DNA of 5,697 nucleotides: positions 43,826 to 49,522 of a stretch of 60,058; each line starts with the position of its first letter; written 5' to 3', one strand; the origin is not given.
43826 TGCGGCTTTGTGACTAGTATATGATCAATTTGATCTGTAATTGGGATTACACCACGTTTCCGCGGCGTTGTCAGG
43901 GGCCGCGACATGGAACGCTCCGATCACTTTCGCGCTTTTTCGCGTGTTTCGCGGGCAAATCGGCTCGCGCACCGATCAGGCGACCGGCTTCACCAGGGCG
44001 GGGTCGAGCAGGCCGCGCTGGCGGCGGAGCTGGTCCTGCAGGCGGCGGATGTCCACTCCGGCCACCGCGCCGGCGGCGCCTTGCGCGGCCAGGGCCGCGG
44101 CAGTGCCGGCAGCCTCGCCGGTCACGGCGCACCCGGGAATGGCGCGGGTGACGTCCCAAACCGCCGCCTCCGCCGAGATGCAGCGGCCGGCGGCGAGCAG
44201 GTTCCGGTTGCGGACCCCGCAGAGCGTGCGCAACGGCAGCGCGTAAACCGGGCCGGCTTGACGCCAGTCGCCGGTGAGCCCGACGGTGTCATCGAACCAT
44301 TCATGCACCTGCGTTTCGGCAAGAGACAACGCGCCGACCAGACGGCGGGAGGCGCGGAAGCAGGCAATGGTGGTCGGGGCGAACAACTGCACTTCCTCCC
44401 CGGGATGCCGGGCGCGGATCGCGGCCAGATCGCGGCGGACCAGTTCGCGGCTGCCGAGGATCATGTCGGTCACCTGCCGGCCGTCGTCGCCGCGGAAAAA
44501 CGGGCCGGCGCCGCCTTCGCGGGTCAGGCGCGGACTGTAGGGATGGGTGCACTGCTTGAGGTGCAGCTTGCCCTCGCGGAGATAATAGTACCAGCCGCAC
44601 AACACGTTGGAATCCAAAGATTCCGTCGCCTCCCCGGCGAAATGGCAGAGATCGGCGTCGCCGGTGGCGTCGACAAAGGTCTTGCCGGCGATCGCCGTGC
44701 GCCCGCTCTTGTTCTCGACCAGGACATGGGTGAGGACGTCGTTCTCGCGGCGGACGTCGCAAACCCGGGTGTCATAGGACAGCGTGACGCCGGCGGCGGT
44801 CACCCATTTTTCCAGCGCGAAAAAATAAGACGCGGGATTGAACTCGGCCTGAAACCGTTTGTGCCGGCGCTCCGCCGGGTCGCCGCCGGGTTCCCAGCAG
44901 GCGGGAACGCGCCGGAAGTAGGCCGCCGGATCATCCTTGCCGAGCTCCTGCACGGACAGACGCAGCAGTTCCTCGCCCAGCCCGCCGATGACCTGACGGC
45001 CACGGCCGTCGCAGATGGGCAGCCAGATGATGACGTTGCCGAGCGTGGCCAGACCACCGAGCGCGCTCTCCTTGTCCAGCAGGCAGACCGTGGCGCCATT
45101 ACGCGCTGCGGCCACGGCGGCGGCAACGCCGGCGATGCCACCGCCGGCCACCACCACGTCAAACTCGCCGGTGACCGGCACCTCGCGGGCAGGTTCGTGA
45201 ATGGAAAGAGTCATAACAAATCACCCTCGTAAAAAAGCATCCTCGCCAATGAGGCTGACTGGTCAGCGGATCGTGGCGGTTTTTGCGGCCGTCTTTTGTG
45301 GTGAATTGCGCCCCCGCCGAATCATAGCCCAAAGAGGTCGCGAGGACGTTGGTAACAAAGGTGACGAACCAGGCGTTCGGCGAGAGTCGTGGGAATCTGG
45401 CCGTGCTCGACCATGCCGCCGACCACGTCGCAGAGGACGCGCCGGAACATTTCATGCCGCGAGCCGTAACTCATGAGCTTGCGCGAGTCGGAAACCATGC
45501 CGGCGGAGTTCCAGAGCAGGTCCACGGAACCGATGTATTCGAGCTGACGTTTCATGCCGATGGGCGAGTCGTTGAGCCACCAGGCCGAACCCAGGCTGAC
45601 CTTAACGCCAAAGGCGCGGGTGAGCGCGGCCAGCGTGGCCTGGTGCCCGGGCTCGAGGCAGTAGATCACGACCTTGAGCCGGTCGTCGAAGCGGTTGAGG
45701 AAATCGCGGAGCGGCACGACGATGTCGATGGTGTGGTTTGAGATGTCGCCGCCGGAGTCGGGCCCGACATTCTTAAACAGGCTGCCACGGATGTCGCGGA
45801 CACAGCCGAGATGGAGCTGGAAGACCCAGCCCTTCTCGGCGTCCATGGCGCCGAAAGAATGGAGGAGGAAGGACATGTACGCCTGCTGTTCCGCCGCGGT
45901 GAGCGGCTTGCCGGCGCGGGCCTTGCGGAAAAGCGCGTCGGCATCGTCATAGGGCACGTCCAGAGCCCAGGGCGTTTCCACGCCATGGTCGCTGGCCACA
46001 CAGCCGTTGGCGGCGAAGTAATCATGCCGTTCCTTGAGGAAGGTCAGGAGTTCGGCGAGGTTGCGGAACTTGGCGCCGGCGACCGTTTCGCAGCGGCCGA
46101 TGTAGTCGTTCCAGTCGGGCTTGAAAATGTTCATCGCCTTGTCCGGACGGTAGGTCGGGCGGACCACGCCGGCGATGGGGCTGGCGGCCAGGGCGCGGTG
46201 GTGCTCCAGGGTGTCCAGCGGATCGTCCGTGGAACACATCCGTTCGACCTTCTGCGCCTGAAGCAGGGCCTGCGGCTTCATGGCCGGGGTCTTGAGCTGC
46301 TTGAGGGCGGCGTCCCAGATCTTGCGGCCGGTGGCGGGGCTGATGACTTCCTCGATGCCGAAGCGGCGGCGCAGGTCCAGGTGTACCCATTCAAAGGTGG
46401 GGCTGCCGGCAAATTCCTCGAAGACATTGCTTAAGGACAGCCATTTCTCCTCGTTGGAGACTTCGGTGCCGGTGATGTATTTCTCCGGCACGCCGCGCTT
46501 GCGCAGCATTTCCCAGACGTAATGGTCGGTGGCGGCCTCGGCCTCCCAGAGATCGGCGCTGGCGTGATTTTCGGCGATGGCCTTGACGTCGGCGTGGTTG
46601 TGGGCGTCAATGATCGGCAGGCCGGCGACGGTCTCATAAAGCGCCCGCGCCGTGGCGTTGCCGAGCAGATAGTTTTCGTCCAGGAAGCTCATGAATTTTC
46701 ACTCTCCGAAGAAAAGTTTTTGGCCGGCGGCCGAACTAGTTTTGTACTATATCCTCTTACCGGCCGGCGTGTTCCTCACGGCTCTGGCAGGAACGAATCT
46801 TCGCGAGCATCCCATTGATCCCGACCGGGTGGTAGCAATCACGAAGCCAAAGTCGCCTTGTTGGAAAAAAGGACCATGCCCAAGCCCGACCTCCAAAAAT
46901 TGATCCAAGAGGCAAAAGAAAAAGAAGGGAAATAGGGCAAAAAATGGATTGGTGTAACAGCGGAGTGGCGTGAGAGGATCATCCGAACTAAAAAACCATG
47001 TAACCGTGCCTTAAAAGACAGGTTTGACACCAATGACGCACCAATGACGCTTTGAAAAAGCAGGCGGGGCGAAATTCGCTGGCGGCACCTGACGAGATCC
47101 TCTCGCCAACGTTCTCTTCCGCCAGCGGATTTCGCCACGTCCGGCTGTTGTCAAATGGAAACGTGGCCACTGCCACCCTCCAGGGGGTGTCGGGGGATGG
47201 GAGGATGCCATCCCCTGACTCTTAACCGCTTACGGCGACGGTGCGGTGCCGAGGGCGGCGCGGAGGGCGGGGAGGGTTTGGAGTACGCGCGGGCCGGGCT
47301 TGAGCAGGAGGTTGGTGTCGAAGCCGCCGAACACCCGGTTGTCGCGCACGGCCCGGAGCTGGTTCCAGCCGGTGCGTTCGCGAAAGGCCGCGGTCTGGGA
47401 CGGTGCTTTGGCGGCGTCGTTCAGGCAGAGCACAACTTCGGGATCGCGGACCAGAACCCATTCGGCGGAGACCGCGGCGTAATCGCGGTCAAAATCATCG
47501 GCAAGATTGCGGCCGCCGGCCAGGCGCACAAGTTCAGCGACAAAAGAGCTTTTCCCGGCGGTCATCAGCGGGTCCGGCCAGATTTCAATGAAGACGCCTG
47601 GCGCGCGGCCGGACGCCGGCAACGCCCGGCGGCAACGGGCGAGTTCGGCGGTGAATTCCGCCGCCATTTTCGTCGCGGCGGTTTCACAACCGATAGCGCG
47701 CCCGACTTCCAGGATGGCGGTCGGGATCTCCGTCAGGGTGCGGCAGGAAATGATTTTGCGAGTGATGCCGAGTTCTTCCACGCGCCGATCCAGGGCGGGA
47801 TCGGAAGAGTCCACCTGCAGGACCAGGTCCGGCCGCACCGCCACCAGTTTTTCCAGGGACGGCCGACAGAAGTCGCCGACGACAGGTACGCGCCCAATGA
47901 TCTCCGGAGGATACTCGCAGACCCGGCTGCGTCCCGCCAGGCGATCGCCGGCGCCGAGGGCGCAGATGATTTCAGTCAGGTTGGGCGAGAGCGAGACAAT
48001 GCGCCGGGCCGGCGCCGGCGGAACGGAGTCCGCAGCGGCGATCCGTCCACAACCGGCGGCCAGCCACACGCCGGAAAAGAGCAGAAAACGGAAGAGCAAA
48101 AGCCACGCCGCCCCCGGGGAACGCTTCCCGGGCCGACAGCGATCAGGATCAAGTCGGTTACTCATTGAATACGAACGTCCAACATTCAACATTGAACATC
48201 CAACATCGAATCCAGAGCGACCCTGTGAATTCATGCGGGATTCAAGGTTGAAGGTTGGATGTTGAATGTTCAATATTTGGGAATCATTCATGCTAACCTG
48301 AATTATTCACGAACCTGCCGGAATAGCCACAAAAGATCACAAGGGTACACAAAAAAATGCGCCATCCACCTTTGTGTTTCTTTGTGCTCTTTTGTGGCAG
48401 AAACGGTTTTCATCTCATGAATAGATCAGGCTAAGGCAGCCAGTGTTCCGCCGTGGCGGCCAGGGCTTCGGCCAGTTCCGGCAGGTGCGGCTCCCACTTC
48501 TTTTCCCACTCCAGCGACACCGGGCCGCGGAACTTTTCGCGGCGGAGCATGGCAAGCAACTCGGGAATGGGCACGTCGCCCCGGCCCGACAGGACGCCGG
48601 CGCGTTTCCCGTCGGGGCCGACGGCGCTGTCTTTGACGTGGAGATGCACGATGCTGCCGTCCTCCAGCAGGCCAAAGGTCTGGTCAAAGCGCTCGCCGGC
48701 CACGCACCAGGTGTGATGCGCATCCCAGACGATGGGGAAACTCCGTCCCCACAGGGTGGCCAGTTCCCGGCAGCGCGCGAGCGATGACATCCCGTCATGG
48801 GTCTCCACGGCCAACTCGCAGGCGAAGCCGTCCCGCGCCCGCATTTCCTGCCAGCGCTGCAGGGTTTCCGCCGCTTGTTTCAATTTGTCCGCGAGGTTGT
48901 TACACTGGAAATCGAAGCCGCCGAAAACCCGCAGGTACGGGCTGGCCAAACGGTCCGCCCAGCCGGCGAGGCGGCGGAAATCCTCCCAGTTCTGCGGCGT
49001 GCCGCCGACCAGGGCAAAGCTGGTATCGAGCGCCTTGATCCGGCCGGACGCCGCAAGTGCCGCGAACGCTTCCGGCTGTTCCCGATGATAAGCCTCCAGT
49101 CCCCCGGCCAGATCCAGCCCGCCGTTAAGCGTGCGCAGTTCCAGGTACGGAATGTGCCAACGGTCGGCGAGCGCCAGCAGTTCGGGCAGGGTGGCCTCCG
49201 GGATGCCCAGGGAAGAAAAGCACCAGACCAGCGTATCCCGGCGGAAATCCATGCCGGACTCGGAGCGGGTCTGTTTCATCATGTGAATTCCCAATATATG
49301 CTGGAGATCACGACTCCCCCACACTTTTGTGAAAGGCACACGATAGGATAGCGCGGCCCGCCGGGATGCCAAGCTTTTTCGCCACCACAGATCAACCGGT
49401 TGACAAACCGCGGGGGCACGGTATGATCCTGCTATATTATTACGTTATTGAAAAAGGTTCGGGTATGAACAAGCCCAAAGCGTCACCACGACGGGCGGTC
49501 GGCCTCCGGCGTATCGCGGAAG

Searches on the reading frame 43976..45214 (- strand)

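Call 43: search_protein_families(library=pfam, proteins=[window:43976-45214:-], max_evalue=0.01)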
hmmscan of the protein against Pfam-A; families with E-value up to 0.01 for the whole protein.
window:43976-45214:- (412 aa): 9 families
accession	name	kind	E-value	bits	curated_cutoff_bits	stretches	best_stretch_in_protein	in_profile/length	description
PF12831.13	FAD_oxidored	-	2.5e-52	179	27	2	19-198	1-158/416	FAD dependent oxidoreductase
PF01266.30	DAO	-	2e-11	44.5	27.9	2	19-103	1-87/353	FAD dependent oxidoreductase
PF00890.30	FAD_binding_2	-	8.8e-07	28.9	20.4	1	19-66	1-48/414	FAD binding domain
PF03486.20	HI0933_like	-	1.2e-06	28.6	50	1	19-53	2-36/244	HI0933-like protein Rossmann domain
PF13450.12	NAD_binding_8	-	7.5e-06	26.6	21.9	1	22-57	1-36/68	NAD(P)-binding Rossmann-like domain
PF01134.28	GIDA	-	7e-05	22.5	22.1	1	19-49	1-29/391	Glucose inhibited division protein A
PF07992.20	Pyr_redox_2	-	0.00065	19.6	26.1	1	18-50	1-33/291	Pyridine nucleotide-disulphide oxidoreductase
PF01946.23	Thi4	-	0.0015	18.3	26.2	1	17-61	17-62/235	Thi4 family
PF01262.27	AlaDh_PNT_C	-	0.0028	17.5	23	1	17-50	28-61/214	Alanine dehydrogenase/PNT, C-terminal domain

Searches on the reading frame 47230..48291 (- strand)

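Call 43: search_protein_families(library=pfam, proteins=[window:47230-48291:-], max_evalue=0.01)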
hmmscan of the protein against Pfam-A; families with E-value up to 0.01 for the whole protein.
window:47230-48291:- (353 aa): 1 family
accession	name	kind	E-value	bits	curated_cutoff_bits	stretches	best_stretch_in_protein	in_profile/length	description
PF01497.23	Peripla_BP_2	-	1.9e-27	96.6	27.5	1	98-321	1-229/235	Periplasmic binding protein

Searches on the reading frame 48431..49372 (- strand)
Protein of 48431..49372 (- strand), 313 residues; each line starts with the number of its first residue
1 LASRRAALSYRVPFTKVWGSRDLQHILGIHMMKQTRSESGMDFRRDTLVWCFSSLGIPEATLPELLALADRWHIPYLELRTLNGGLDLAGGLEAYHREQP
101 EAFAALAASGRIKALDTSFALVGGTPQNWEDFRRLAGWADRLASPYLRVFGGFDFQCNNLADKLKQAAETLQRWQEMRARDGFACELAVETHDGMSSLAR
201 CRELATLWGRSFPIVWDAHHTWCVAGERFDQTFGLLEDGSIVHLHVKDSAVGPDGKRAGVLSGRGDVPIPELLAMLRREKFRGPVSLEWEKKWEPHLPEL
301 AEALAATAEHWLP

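Call 43: search_protein_families(library=pfam, proteins=[window:48431-49372:-], max_evalue=0.01)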
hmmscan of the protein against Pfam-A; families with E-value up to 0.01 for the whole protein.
window:48431-49372:- (313 aa): 1 family
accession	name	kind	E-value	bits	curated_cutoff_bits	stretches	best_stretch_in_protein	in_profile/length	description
PF01261.30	AP_endonuc_2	-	3.7e-16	60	31.1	1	129-303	67-242/249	Xylose isomerase-like TIM barrel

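Call 56: find_encoding_contigs(protein=window:48431-49372:-, flank=1500, max_places=10)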
Protein window:48431-49372:- (313 aa): no gene with exactly this product is on record in the collection.

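Call 61: find_encoding_contigs(protein=window:48431-49282:-, flank=1500, max_places=10)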
Protein window:48431-49282:- (283 aa): 6 contigs read that carry it; 3 places shown.
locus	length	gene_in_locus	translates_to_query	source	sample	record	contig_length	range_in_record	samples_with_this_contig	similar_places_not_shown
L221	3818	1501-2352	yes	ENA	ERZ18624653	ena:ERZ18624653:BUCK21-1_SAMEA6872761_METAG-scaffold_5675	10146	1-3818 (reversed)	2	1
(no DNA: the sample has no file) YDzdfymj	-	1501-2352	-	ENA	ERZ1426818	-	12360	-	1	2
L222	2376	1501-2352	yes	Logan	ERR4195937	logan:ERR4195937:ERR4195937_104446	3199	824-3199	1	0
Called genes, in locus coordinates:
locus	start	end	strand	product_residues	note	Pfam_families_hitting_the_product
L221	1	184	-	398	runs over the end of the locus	PF01522:Polysacc_deac_1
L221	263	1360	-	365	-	PF13407:Peripla_BP_4, PF00532:Peripla_BP_1, PF13377:Peripla_BP_3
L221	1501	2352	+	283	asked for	PF01261:AP_endonuc_2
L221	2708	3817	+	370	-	?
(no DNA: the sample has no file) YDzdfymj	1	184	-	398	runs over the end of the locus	PF01522:Polysacc_deac_1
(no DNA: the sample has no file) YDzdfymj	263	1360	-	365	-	PF13407:Peripla_BP_4, PF00532:Peripla_BP_1, PF13377:Peripla_BP_3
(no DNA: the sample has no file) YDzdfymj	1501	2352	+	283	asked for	PF01261:AP_endonuc_2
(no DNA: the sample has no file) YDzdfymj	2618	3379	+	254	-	?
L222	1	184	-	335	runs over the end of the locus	?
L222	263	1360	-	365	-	PF13407:Peripla_BP_4, PF00532:Peripla_BP_1, PF13377:Peripla_BP_3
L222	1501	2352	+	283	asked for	PF01261:AP_endonuc_2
